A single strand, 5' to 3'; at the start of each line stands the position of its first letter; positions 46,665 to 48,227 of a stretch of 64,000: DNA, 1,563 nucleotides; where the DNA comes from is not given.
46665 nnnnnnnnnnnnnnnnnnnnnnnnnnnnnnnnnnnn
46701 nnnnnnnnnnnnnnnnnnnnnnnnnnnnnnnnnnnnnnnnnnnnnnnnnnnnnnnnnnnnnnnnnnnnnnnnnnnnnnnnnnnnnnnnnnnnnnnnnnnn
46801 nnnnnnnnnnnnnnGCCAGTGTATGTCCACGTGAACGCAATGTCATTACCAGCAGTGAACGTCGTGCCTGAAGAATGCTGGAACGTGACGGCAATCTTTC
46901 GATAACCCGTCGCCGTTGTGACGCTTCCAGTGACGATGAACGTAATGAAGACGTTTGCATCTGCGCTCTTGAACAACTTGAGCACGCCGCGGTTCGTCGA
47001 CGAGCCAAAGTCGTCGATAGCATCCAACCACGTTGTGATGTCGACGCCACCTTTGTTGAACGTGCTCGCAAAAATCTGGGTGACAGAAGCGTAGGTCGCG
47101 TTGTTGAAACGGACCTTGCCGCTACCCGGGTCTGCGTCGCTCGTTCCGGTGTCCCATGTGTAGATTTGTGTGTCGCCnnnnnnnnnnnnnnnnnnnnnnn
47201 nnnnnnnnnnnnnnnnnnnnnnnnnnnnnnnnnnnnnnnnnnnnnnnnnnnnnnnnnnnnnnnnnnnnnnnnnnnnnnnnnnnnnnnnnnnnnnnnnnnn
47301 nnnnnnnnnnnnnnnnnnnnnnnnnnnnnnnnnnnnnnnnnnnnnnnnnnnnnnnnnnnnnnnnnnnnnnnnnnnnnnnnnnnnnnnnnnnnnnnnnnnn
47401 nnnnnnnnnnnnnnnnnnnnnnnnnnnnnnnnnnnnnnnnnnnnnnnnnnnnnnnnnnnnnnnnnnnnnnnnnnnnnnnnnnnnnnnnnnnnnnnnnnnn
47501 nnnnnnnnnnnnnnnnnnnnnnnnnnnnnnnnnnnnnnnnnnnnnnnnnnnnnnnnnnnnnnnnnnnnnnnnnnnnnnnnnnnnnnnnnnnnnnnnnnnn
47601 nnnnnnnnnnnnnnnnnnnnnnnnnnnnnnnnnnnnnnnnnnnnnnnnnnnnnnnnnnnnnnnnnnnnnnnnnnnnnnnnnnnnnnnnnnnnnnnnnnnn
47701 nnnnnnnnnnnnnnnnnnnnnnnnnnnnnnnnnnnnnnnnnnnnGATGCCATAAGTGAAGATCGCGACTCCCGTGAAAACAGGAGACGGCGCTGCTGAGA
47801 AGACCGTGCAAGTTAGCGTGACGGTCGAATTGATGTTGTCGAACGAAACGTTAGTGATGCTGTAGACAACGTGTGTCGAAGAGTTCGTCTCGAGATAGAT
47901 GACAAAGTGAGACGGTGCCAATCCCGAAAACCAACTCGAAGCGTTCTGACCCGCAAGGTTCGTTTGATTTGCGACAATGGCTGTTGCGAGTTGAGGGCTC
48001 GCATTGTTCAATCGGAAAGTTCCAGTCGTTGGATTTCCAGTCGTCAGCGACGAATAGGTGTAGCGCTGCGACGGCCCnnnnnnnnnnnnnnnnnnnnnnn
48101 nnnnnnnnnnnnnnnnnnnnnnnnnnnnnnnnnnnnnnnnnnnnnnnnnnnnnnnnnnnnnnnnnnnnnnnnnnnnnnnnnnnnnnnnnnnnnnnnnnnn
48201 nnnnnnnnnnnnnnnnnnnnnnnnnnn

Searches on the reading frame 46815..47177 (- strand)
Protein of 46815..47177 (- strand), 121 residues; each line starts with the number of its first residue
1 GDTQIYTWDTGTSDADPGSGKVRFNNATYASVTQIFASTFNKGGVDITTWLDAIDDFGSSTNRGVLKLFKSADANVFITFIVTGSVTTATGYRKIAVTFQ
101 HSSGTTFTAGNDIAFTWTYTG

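Call 10: search_protein_families(library=phrogs, proteins=[window:46818-47168:-], max_evalue=1)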
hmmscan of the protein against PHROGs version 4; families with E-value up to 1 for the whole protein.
seq(117 aa): 1 family
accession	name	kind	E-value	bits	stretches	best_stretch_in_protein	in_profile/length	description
phrog_11663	-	head and packaging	0.07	13.6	1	50-110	96-161/261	minor head protein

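Call 11: search_protein_families(library=pfam, proteins=[window:46818-47168:-], max_evalue=1)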
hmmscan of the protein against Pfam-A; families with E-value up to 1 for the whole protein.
seq(117 aa): 0 families

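Call 13: find_homologous_proteins(query=window:46815-47177:-, max_evalue=0.001)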
Query seq(121 aa) (121 aa): 3 proteins with E <= 0.001 among 12 candidates.
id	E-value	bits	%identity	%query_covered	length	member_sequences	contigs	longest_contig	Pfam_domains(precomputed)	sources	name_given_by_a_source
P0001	8.2e-49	183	97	77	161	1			PF01391.24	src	-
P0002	1.7e-13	69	45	96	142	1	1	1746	-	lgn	-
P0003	2.8e-12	65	49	69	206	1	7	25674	PF01391.24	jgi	jgi:hypothetical protein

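Call 14: search_dna_similar(query=window:46815-47177:-, collection=phages, mode=protein, max_evalue=0.01, max_rows=40)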
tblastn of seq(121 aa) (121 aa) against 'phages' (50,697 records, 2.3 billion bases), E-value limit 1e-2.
Records with a match: 6; places in all: 10; records where one place covers at least 80% of the query: 6.
Best place of each record, by identity: <60% 6.
By first word of the organism name: Pelagibacter 2; uncultured 2; Actinomycetia 1; Caudoviricetes 1.
By host as written in the record: - 3; Candidatus Pelagibacter ubique HTCC1062 2; Actinomycetia bacterium 1.
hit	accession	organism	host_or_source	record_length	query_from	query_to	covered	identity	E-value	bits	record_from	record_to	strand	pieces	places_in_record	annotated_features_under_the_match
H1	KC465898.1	Pelagibacter phage HTVC010P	Candidatus Pelagibacter ubique HTCC1062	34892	6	121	96%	40.8%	4e-17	81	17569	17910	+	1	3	putative tail fiber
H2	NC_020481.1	Pelagibacter phage HTVC010P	Candidatus Pelagibacter ubique HTCC1062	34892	6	121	96%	40.8%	4e-17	81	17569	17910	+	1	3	tail protein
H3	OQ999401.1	Actinomycetia phage DSL-LC01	Actinomycetia bacterium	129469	6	121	96%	35.0%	3e-7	53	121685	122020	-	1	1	collagen triple helix repeat protein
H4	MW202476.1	Caudoviricetes sp.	Manatee Spring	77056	6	111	88%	38.3%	3e-10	61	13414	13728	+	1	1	putative tail fiber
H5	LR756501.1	uncultured phage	metagenomic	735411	1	117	97%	29.9%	4e-9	58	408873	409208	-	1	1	record has no annotation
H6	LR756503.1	uncultured phage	metagenomic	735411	1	117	97%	29.9%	4e-9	58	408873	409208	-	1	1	record has no annotation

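Call 16: get_annotated_region(hit=H1, flank=6000)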
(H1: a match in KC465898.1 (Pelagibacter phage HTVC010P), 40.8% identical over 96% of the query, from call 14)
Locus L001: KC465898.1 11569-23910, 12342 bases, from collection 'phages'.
description: Pelagibacter phage HTVC010P, complete genome.
organism: Pelagibacter phage HTVC010P (NCBI taxid 1283077)
taxonomy: Viruses; Duplodnaviria; Heunggongvirae; Uroviricota; Caudoviricetes
host: Candidatus Pelagibacter ubique HTCC1062; source: -; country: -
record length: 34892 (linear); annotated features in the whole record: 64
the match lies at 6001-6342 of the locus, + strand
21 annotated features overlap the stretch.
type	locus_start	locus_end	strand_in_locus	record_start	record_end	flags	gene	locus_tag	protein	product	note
CDS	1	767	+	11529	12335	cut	-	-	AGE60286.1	hypothetical protein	-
CDS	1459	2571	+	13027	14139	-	-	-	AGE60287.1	hypothetical protein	-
CDS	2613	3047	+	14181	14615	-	-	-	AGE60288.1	hypothetical protein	-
CDS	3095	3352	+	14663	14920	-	-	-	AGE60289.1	hypothetical protein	-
CDS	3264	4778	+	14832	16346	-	-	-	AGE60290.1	hypothetical protein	-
CDS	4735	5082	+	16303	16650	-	-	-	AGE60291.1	hypothetical protein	-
CDS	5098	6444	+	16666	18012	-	-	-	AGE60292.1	putative tail fiber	-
CDS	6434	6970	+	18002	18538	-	-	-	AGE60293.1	hypothetical protein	-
CDS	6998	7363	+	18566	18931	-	-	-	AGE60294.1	virion structural protein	-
CDS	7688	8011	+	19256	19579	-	-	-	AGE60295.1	hypothetical protein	-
CDS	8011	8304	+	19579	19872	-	-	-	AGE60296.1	hypothetical protein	-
CDS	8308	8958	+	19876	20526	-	-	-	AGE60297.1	hypothetical protein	-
CDS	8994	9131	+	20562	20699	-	-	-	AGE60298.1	hypothetical protein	-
CDS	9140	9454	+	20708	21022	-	-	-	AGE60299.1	hypothetical protein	-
CDS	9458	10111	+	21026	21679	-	-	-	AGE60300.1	hypothetical protein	-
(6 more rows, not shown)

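Call 20: get_annotated_region(hit=H3, flank=3000)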
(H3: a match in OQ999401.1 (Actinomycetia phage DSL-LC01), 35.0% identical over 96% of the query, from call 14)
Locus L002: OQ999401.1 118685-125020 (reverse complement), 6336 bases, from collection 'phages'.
description: Actinomycetia phage DSL-LC01, complete genome.
organism: Actinomycetia phage DSL-LC01 (NCBI taxid 3058956)
taxonomy: Viruses; Duplodnaviria; Heunggongvirae; Uroviricota; Caudoviricetes
host: Actinomycetia bacterium; source: water sample of Dishui Lake; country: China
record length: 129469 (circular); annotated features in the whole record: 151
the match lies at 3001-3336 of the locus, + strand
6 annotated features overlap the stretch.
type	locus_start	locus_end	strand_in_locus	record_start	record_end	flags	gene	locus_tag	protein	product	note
CDS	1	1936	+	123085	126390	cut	-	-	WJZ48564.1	collagen-like protein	-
CDS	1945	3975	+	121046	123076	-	-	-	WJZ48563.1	collagen triple helix repeat protein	-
CDS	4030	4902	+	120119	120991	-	-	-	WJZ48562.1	photosynthesis system II assembly factor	-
CDS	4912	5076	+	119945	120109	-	-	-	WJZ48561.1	hypothetical protein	-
CDS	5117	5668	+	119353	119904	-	-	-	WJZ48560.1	collagen-like protein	-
CDS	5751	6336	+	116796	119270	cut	-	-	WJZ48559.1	hypothetical protein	-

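Call 21: get_annotated_region(hit=H4, flank=3000)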
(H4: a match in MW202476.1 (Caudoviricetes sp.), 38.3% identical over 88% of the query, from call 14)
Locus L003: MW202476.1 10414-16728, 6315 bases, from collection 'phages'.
description: Siphoviridae sp. isolate cta39025, complete genome.
organism: Caudoviricetes sp. (NCBI taxid 2832643)
taxonomy: Viruses; Duplodnaviria; Heunggongvirae; Uroviricota; Caudoviricetes
host: -; source: Manatee Spring; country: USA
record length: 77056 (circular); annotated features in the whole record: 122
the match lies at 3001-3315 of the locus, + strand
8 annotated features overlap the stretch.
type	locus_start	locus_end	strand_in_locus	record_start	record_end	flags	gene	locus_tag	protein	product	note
CDS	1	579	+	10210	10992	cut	-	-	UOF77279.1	long tail fiber proximal subunit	-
CDS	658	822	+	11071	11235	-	-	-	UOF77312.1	hypothetical protein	-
CDS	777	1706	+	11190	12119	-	-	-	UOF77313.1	hypothetical protein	-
CDS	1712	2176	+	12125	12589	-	-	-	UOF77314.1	ubiquinol oxidase subunit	-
CDS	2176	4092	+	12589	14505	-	-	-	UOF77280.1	putative tail fiber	-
CDS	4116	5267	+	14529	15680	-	-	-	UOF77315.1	hypothetical protein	-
CDS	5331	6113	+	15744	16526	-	-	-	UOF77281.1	b-glycanase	-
CDS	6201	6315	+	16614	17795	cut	-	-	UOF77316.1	hypothetical protein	-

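Call 22: get_annotated_region(hit=H5, flank=3000)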
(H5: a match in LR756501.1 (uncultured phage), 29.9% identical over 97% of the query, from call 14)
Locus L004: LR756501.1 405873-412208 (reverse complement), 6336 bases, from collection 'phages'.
description: uncultured phage genome assembly, chromosome: 1.
organism: uncultured phage (NCBI taxid 278008)
taxonomy: Viruses; environmental samples
host: -; source: metagenomic; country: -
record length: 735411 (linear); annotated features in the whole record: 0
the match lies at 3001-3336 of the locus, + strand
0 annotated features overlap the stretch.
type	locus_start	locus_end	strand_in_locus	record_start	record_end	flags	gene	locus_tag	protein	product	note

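Call 30: find_homologous_proteins(query=A2, max_evalue=0.001)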
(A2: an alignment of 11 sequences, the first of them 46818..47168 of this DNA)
Query A2 (11 sequences) (117 aa, profile of the alignment): 10 proteins with E <= 0.001 among 620 candidates.
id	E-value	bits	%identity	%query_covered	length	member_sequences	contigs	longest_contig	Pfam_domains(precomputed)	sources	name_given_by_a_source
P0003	6.1e-40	154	49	71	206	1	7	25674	PF01391.24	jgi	jgi:hypothetical protein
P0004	6.0e-33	131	38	86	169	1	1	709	-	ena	-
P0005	1.8e-30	123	47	85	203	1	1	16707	-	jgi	jgi:hypothetical protein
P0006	1.2e-29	121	39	84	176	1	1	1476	-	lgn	-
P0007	1.4e-27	114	53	76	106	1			-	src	-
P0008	1.3e-25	108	41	85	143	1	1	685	-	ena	-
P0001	3.3e-25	106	97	79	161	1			PF01391.24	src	-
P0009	1.9e-19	88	46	54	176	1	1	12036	-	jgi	jgi:hypothetical protein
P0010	2.1e-19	88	32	40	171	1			-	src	-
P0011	4.0e-13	67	52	50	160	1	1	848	-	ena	-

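Call 31: search_protein_representatives(alignment_id=A1)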
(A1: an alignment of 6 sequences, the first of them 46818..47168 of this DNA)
Query: 6 sequences, 117 profile positions. Proteins with E-value up to 0.001 (for the whole library): 8731; up to 1e-10: 4907; up to 1e-30: 568. The best 150 are listed.
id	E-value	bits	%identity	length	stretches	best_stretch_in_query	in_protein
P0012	6.2e-175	587.6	-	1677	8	3-106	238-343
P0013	1.3e-151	512.4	-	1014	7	3-114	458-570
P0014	5.4e-151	510.4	-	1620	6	3-113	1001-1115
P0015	4.9e-140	475.0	-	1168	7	5-114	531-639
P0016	7.2e-140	474.5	-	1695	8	3-114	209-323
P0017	5.7e-135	458.7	-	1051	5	3-107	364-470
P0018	5.5e-133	452.3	-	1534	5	3-106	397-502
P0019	6.0e-123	419.9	-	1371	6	5-112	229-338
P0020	4.4e-115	394.5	-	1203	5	3-114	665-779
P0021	1.2e-114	393.1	-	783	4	3-112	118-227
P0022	9.0e-111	380.6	-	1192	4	3-113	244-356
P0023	2.7e-109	375.9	-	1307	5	3-114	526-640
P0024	6.5e-108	371.4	-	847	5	4-112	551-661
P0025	3.0e-104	359.6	-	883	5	5-114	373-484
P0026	1.6e-101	350.8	-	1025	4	3-113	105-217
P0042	7.8e-87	303.4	-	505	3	3-112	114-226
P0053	3.6e-80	281.9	-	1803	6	3-114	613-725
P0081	5.0e-67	239.6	-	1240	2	3-114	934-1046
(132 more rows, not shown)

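Call 42: predict_structure(alignment_id=A3)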
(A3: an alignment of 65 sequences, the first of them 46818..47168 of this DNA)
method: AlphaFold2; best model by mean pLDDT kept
length: 117 residues; sequences in the alignment: 65
mean_pLDDT: 96.4   pTM: 0.89
mean pLDDT of the five models: 96.4, 96.3, 96.0, 96.0, 95.3
residues with pLDDT >= 90: 109; 70-90: 8; 50-70: 0; < 50: 0
segments of 3 or more residues with pLDDT < 50: none
pLDDT, mean of each block of 10 residues (from residue 1): 98 98 98 98 97 87 97 97 97 98 96 94
secondary structure, 60 per line:
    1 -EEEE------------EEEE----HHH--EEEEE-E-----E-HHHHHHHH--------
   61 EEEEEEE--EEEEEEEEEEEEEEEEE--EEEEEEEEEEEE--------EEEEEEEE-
elements in order: E2-5 E18-21 E31-35 H45-52 E61-67 E70-86 E89-100 E109-116

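Call 44: fold_search(model_id=the predicted structure, library=pdb)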
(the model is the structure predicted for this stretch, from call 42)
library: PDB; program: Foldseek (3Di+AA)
matches with E <= 10: 748; with E <= 0.001: 0
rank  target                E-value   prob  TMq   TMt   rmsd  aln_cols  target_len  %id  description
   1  5xu0_B                2.1e-01  0.72  0.37  0.22   5.1        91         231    8  Structure of the membrane fusion protein Spr0693 from Streptococcus pneumoniae R6 (released 2018-01-24)
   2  4hz5_A                2.7e-01  0.11  0.21  0.15  10.1        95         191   13  Pyrrolopyrimidine inhibitors of dna gyrase b and topoisomerase iv, part i: structure guided discovery and optimization (released 2013-02-13)
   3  5xu0_A                2.9e-01  0.66  0.38  0.23   4.7        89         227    9  Structure of the membrane fusion protein Spr0693 from Streptococcus pneumoniae R6 (released 2018-01-24)
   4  6iol_K                2.9e-01  0.30  0.34  0.16   5.7        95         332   12  Cryo-EM structure of multidrug efflux pump MexAB-OprM (60 degree state) (released 2019-04-03)
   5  9v53_A1               3.4e-01  0.38  0.36  0.16   5.2        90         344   13  Structure of TolC, YbjP, and AcrABZ complex (released 2025-11-05)
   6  1vf7_E                3.4e-01  0.33  0.34  0.19   5.4        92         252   12  Crystal structure of the membrane fusion protein, MexA of the multidrug transporter (released 2004-05-25)
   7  4gu3_A                3.6e-01  0.13  0.25  0.17   9.2       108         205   13  Crystal structure of the T1L reovirus attachment protein sigma1 in complex with the GM2 glycan (released 2012-12-05)
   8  8zir_R                3.8e-01  0.35  0.35  0.10   5.5        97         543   13  DUF4297-HerA complex (released 2025-03-12)
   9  4ue0_A                4.3e-01  0.25  0.29  0.29   7.0        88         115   16  Structure of the bovine atadenovirus type 4 fibre head protein (released 2015-06-03)
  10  1vf7_B                4.5e-01  0.44  0.39  0.23   5.1        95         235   12  Crystal structure of the membrane fusion protein, MexA of the multidrug transporter (released 2004-05-25)
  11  5xu0_C                4.8e-01  0.38  0.34  0.20   6.1        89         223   11  Structure of the membrane fusion protein Spr0693 from Streptococcus pneumoniae R6 (released 2018-01-24)
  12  5fo0_A                4.8e-01  0.21  0.26  0.12   5.4        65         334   14  D298E mutant of FAD synthetase from Corynebacterium ammoniagenes (released 2016-11-30)
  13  4gu3_C                4.8e-01  0.11  0.24  0.17   8.7       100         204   13  Crystal structure of the T1L reovirus attachment protein sigma1 in complex with the GM2 glycan (released 2012-12-05)
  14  4uze_B                5.1e-01  0.18  0.30  0.15   8.1       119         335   12  R66A mutant of FAD synthetase from Corynebacterium ammoniagenes (released 2015-04-08)
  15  1vf7_A                5.4e-01  0.30  0.35  0.21   5.1        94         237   10  Crystal structure of the membrane fusion protein, MexA of the multidrug transporter (released 2004-05-25)
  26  6mge_B                9.3e-01  0.07  0.17  0.14  10.1        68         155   15  Structure of human 4-1BBL (released 2018-11-21)
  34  6cu0_B                1.1e+00  0.08  0.19  0.16   9.4        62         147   13  Crystal structure of 4-1BBL/4-1BB (C121S) complex in P21 space group (released 2018-05-09)
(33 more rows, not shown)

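Call 54: fold_search(model_id=the predicted structure, library=viral)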
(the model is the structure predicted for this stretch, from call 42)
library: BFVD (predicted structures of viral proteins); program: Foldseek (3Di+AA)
matches with E <= 10: 812; with E <= 0.001: 43
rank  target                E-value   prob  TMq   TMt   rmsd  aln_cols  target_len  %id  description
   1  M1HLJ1                2.0e-13  1.00  0.94  0.62   0.9       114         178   36  (no name in the UniProt tables at hand)
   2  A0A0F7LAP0            5.6e-13  1.00  0.95  0.10   0.8       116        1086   41  Glycine-rich domain-containing protein [uncultured marine virus]
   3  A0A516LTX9            1.7e-11  1.00  0.94  0.16   1.2       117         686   32  (no name in the UniProt tables at hand)
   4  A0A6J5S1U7            4.8e-11  1.00  0.92  0.35   1.1       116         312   37  Uncharacterized protein [uncultured Caudovirales phage]
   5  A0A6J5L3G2            3.0e-10  1.00  0.92  0.10   1.3       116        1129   27  Bacteriophage lambda, Stf, side tail fibre-repeat-2 [uncultured Caudovirales phage]
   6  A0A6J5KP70            6.9e-10  1.00  0.89  0.08   2.3       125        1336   30  Collagen triple helix repeat (Fragment) [uncultured Caudovirales phage]
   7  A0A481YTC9            8.2e-10  1.00  0.88  0.23   1.7       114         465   28  Collagen triple helix repeat protein [Marseillevirus LCMAC102]
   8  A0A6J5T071            1.3e-09  1.00  0.89  0.11   1.8       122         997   29  Collagen triple helix repeat (Fragment) [uncultured Caudovirales phage]
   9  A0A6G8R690            2.9e-09  1.00  0.84  0.21   1.9       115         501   23  Baseplate wedge tail fiber connector [Synechococcus phage S-H34]
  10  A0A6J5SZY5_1          3.1e-09  1.00  0.91  0.13   1.3       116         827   24  Collagen triple helix repeat [uncultured Caudovirales phage]
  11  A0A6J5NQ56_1          4.3e-09  1.00  0.85  0.09   2.3       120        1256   24  Collagen triple helix repeat [uncultured Caudovirales phage]
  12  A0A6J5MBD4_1          5.7e-09  1.00  0.91  0.12   1.4       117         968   21  Collagen triple helix repeat [uncultured Caudovirales phage]
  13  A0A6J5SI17            9.4e-09  1.00  0.83  0.08   2.4       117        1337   23  Collagen triple helix repeat [uncultured Caudovirales phage]
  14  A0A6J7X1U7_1          1.1e-08  1.00  0.90  0.10   1.5       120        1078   21  Collagen triple helix repeat [uncultured Caudovirales phage]
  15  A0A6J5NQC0            1.2e-08  1.00  0.85  0.09   2.1       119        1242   25  Collagen triple helix repeat (Fragment) [uncultured Caudovirales phage]
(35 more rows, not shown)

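Call 71: search_protein_families(library=pfam, proteins=[P0012, P0013, P0015, P0017, P0021, P0042, P0053, P0081], max_evalue=0.01)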
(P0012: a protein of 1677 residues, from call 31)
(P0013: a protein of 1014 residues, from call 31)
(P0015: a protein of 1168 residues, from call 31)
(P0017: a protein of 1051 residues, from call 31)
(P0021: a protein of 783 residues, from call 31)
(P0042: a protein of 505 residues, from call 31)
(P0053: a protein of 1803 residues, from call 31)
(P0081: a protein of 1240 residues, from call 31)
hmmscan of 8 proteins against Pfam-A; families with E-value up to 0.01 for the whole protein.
P0012 (1677 aa): 0 families

P0013 (1014 aa): 1 family
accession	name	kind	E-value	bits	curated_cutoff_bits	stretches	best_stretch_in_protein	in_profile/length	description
PF02839.19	CBM_5_12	-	0.0064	16.9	26.2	0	152-187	1-40/44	Carbohydrate-binding module family 5/12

P0015 (1168 aa): 2 families
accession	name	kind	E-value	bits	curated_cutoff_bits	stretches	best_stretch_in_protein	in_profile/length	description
PF02839.19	CBM_5_12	-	0.002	18.6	26.2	1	106-146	1-43/44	Carbohydrate-binding module family 5/12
PF13620.12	CarboxypepD_reg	-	0.0021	18.8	32.3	0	9-94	5-77/82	Carboxypeptidase regulatory-like domain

P0017 (1051 aa): 1 family
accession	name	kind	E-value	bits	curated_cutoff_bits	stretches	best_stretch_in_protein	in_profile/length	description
PF16099.11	RMI1_C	-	0.00032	21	27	0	690-712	44-66/143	Recq-mediated genome instability protein 1, C-terminal OB-fold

P0021 (783 aa): 0 families

P0042 (505 aa): 0 families

P0053 (1803 aa): 2 families
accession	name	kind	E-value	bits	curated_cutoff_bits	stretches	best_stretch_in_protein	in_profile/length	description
PF01391.23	Collagen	-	1.7e-73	242.7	27.2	13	535-587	6-58/60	Collagen triple helix repeat (20 copies)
PF13884.11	Peptidase_S74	-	2.5e-14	53.7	22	1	1713-1764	1-57/58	Chaperone of endosialidase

P0081 (1240 aa): 2 families
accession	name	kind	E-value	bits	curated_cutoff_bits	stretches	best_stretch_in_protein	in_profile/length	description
PF01391.23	Collagen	-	1.7e-90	297.2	27.2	12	442-500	1-59/60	Collagen triple helix repeat (20 copies)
PF02839.19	CBM_5_12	-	4.6e-07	30.2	26.2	1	785-822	1-43/44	Carbohydrate-binding module family 5/12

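Call 77: find_related_loci(query=A4, collection=viral_contigs, flank=10000)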
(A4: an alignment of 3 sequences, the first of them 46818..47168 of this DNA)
Query A4 (117 aa) in viral_contigs; peptide patterns used: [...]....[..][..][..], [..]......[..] (x = any residue, [..] = any of these).
135 stretches matched a pattern; 81 encode a relative of the query (tblastn E <= 1e-3); the best 80 are kept; 80 distinct loci.
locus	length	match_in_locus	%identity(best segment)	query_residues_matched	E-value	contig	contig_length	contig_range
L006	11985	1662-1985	52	3-112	1e-25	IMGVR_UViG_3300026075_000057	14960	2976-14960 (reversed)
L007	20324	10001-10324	52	3-112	1e-25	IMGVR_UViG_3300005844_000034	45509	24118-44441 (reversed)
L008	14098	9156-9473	53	3-110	1e-25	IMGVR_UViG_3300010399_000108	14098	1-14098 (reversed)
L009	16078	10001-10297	47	3-102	1e-24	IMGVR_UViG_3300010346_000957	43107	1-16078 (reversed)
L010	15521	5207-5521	50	3-108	2e-23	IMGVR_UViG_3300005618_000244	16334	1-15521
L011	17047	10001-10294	46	3-100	4e-23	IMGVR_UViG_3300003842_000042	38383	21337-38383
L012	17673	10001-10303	48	3-106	7e-23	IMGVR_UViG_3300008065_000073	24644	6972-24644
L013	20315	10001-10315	48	11-115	9e-23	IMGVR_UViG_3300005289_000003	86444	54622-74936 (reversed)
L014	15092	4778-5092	49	3-108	2e-22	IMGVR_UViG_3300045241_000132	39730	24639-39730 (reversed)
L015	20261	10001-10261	51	10-96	3e-22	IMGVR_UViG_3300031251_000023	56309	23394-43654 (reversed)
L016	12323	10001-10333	44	3-115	7e-22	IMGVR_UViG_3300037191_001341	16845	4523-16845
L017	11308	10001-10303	47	3-106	4e-21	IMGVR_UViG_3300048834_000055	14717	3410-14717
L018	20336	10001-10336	50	1-115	1e-25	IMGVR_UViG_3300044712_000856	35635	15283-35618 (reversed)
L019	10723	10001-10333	43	3-115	9e-21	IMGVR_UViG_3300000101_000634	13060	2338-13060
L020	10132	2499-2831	43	3-115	1e-20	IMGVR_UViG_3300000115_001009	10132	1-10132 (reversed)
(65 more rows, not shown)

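Call 82: search_solved_structures(query=A3, max_evalue=1)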
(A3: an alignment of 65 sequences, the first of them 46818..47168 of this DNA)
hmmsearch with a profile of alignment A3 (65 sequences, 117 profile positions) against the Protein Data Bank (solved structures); distinct sequences matched with E-value up to 1: 5.
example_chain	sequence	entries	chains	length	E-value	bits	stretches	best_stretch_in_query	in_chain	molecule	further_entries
6pv5_A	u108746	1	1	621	0.16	15.1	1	20-73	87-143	Putative O-GlcNAcase nagJ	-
1xrs_B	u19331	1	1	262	0.39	13.8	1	67-100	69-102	D-lysine 5,6-aminomutase beta subunit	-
1s3h_A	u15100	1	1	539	0.6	13.2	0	32-93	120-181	transcarboxylase 5S subunit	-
1rqb_A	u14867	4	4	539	0.6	13.2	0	32-93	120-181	transcarboxylase 5S subunit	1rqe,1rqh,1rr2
1u5j_A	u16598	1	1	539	0.61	13.2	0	32-93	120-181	transcarboxylase 5S subunit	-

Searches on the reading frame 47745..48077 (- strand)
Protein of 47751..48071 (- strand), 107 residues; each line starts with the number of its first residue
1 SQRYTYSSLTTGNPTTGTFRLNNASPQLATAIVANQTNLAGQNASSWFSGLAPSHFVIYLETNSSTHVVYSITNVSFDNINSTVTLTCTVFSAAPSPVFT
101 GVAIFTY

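Call 10: search_protein_families(library=phrogs, proteins=[window:47751-48071:-], max_evalue=1)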
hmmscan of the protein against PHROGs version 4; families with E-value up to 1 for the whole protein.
seq(107 aa): 2 families
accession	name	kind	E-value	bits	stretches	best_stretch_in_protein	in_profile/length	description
phrog_35140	-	unknown function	0.0036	17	1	3-74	285-357/500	-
phrog_1121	-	tail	0.079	14.4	1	31-95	81-143/181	tail fiber adhesin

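Call 11: search_protein_families(library=pfam, proteins=[window:47751-48071:-], max_evalue=1)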
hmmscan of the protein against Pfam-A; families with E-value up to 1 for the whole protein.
seq(107 aa): 0 families

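Call 99: predict_structure(alignment_id=A6)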
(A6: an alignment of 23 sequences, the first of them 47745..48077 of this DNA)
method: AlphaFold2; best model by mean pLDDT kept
length: 111 residues; sequences in the alignment: 23
mean_pLDDT: 94.5   pTM: 0.86
mean pLDDT of the five models: 94.5, 93.6, 93.3, 93.1, 92.5
residues with pLDDT >= 90: 101; 70-90: 8; 50-70: 2; < 50: 0
segments of 3 or more residues with pLDDT < 50: none
pLDDT, mean of each block of 10 residues (from residue 1): 93 97 96 98 96 88 93 97 97 95 92 64
secondary structure, 60 per line:
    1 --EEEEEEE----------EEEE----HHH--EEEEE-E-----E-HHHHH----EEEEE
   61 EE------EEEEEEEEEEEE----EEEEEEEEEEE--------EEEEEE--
elements in order: E3-9 E20-23 E33-37 H47-51 E56-62 E69-80 E85-95 E104-109
